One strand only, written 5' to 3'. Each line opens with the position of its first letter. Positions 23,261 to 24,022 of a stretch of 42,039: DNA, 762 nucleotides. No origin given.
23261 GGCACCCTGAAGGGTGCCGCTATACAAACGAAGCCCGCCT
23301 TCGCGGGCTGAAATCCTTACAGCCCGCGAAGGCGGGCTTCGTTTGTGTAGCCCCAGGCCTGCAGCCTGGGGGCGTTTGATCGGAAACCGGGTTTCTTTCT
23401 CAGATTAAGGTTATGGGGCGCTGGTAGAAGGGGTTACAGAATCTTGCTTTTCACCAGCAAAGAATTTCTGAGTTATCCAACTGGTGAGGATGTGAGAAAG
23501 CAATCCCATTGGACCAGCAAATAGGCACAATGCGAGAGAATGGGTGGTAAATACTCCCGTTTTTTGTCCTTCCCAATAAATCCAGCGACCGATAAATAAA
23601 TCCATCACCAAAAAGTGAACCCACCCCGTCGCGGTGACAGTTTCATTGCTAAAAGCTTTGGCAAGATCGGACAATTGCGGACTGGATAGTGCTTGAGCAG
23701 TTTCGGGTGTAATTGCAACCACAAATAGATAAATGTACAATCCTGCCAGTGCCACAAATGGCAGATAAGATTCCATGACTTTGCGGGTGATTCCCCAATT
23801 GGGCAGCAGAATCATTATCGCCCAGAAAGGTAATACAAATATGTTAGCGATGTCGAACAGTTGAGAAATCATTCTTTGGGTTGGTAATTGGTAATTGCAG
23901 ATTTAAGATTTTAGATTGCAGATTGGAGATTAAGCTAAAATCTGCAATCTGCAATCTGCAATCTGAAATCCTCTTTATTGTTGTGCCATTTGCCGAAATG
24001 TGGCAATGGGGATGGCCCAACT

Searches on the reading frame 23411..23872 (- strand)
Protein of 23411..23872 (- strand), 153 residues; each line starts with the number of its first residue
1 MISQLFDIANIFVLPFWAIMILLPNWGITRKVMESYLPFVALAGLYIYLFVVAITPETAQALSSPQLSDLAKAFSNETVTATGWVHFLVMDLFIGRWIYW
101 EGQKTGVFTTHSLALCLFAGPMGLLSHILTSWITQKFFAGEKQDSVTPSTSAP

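Call 42: search_protein_families(library=pfam, proteins=[window:23411-23872:-], max_evalue=0.00001)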
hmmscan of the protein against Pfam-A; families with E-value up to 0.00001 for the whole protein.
window:23411-23872:- (153 aa): 1 family
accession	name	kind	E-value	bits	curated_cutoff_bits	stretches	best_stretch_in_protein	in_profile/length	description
PF14108.11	ABA4-like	-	8.8e-49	165.6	27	1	4-127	1-127/127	ABA DEFICIENT 4-like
